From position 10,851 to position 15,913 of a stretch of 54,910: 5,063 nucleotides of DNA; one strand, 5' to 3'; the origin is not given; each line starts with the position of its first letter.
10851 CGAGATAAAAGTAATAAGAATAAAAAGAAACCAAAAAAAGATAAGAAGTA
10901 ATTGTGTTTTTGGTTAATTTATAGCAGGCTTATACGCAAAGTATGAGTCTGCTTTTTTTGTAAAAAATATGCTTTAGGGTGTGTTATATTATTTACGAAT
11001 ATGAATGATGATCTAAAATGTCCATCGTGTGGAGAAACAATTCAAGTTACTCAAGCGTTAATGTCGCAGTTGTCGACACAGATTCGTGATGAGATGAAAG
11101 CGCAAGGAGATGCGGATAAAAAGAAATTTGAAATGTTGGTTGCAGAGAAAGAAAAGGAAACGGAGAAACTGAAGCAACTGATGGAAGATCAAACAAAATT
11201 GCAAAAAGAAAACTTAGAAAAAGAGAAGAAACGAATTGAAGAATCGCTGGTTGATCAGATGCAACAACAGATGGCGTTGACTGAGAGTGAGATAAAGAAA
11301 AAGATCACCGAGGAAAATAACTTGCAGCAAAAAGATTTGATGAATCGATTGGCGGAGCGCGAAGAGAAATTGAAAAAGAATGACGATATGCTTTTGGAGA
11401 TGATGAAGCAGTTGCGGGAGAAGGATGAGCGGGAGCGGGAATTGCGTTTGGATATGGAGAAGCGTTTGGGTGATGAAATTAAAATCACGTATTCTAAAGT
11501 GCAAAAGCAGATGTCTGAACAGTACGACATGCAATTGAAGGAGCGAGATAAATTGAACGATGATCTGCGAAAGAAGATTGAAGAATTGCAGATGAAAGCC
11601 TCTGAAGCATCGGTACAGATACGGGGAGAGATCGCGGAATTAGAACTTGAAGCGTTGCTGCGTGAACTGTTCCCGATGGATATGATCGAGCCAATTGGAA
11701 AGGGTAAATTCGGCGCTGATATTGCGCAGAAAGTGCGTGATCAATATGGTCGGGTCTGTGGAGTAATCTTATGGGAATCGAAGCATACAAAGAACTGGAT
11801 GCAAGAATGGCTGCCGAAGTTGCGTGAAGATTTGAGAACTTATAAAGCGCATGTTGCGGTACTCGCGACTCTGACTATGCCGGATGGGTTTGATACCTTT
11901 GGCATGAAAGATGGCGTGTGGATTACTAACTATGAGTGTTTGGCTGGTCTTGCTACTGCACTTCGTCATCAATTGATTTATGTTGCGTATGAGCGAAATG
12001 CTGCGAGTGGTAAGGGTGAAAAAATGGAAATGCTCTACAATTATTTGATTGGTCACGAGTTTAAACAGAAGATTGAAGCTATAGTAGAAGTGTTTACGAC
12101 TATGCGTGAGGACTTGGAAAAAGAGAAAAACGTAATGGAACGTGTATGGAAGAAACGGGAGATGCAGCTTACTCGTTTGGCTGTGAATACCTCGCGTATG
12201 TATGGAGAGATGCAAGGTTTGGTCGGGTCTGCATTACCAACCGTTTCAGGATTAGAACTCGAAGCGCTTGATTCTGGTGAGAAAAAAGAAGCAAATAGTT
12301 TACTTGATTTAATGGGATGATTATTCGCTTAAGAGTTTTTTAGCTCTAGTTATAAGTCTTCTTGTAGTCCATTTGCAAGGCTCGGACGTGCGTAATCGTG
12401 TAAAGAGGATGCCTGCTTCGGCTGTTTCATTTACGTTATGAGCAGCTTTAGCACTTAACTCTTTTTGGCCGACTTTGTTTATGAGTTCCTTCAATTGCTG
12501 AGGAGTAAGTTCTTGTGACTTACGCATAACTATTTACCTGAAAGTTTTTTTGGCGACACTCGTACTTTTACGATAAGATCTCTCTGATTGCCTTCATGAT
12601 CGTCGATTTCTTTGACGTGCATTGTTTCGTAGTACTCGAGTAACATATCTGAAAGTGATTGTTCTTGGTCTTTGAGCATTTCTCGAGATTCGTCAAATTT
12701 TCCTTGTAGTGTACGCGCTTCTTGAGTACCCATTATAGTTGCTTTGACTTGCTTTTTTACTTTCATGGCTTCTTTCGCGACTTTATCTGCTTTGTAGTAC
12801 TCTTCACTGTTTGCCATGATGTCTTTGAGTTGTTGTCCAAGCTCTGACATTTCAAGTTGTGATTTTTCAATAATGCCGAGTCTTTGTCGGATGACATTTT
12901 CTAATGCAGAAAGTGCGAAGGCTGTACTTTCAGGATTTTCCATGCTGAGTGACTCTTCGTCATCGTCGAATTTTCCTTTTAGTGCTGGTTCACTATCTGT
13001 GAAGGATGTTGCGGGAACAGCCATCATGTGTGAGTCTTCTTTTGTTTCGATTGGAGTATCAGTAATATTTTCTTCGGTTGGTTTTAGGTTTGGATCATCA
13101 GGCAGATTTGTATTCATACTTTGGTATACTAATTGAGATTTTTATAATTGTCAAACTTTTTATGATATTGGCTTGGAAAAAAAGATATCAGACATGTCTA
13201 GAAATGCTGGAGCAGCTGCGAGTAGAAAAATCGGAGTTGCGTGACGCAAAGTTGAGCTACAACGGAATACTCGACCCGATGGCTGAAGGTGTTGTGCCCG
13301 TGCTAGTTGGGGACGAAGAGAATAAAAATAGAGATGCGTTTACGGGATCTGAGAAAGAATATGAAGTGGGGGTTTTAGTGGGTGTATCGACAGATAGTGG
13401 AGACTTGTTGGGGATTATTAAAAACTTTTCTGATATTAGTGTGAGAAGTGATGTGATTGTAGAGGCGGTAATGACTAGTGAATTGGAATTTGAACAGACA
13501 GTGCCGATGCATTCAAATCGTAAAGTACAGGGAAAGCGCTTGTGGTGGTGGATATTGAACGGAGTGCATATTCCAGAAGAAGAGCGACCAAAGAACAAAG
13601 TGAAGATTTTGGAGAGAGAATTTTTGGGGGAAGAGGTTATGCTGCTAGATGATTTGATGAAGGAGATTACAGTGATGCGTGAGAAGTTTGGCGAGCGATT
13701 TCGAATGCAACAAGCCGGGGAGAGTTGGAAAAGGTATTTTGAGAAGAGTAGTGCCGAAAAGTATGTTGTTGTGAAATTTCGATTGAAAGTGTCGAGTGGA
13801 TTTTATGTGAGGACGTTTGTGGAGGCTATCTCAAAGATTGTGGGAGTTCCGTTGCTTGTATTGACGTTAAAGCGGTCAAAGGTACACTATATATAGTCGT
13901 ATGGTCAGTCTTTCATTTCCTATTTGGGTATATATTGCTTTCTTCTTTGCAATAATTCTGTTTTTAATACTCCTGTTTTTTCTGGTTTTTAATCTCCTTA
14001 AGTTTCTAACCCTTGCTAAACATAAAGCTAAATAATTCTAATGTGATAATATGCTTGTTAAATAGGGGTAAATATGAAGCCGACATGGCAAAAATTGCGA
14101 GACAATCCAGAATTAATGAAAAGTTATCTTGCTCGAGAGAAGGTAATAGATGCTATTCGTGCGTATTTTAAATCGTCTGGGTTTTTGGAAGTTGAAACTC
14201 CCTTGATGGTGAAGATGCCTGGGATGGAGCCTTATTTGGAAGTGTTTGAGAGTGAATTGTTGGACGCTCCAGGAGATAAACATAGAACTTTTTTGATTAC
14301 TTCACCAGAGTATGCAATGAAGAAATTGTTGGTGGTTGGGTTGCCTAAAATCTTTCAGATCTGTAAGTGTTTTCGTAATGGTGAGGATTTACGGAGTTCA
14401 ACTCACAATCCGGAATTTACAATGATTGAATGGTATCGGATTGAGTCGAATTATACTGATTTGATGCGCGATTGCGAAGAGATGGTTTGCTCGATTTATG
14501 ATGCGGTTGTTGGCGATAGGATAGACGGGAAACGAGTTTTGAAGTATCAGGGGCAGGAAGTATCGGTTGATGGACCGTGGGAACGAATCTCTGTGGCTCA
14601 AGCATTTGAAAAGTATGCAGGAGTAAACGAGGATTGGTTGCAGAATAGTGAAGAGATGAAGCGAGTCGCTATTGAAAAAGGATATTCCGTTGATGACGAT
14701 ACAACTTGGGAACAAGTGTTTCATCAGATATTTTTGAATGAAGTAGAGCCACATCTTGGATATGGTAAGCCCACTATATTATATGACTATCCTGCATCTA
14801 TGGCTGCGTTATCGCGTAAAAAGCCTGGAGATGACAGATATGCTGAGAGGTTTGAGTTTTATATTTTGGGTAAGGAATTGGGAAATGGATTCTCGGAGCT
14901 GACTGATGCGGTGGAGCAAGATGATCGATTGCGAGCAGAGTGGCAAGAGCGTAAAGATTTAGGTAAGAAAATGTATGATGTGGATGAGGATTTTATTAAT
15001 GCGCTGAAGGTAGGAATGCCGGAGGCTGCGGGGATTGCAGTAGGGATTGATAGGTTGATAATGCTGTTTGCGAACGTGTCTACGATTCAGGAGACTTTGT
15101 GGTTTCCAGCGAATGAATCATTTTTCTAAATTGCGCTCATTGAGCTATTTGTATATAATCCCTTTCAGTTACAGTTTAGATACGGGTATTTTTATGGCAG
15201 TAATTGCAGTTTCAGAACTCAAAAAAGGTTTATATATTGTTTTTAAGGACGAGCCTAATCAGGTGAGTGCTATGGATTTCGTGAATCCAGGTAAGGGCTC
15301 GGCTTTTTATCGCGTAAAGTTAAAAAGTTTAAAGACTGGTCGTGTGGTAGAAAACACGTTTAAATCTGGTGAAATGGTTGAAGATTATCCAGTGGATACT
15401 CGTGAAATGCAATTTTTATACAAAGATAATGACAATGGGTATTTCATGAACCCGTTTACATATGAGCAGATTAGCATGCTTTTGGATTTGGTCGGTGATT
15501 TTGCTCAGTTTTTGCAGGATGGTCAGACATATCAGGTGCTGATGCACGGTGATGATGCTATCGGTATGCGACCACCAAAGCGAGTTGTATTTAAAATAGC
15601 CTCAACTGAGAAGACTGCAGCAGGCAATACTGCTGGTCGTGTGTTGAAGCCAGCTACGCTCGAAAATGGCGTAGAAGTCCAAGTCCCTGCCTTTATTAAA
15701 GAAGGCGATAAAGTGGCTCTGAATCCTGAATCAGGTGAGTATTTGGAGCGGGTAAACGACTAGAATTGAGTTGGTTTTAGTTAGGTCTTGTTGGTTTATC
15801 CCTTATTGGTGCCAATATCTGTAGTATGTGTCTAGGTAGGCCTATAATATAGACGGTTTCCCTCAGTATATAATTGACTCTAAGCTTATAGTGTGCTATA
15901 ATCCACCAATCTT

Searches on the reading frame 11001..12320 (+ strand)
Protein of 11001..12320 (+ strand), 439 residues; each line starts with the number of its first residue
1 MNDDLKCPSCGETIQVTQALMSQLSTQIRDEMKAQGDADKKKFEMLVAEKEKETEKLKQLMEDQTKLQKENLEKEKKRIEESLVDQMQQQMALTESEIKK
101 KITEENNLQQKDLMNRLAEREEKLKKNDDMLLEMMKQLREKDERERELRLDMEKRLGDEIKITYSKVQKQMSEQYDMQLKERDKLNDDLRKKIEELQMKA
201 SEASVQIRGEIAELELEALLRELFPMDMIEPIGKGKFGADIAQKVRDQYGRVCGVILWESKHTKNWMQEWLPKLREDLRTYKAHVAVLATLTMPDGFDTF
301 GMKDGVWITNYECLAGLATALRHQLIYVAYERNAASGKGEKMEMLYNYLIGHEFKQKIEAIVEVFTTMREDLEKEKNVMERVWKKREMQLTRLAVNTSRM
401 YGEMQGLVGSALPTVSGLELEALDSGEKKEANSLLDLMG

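Call 37: search_protein_families(library=pfam, proteins=[window:11001-12320:+], max_evalue=0.00001)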
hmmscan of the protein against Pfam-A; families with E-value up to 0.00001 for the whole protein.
window:11001-12320:+ (439 aa): 1 family
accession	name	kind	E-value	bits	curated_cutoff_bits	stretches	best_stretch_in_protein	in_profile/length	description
PF09903.14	DUF2130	-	3.1e-60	204.1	26.7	1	178-421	4-253/255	Uncharacterized protein conserved in bacteria (DUF2130)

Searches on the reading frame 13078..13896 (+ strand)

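Call 63: search_protein_families(library=pfam, proteins=[window:13078-13896:+], max_evalue=0.0001)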
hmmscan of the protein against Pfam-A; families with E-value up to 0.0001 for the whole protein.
window:13078-13896:+ (272 aa): 1 family
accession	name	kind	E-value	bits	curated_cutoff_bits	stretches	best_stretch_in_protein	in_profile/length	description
PF01509.24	TruB_N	-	1.2e-18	68.4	27.3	1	54-179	4-126/149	TruB family pseudouridylate synthase (N terminal domain)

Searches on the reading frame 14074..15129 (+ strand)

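Call 63: search_protein_families(library=pfam, proteins=[window:14074-15129:+], max_evalue=0.0001)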
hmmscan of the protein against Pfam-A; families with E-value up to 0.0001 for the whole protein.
window:14074-15129:+ (351 aa): 2 families
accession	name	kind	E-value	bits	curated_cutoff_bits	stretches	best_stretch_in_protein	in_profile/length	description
PF00152.25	tRNA-synt_2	-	1.9e-55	188.6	25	1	8-347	13-307/308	tRNA synthetases class II (D, K and N)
PF01409.25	tRNA-synt_2d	-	3.4e-05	23.9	19.8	0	92-146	104-154/246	tRNA synthetases class II core domain (F)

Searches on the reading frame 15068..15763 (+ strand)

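Call 63: search_protein_families(library=pfam, proteins=[window:15068-15763:+], max_evalue=0.0001)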
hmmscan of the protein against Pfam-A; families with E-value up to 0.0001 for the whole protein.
window:15068-15763:+ (231 aa): 3 families
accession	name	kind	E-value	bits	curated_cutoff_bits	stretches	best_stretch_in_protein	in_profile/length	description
PF08207.18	EFP_N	-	1.1e-20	73.8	23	1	48-104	2-58/58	Elongation factor P (EF-P) KOW-like domain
PF09285.17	Elong-fact-P_C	-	7.2e-20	70.9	25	1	173-228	1-56/56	Elongation factor P, C-terminal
PF01132.26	EFP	-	9.6e-18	64.3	27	1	112-165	1-54/54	Elongation factor P (EF-P) OB domain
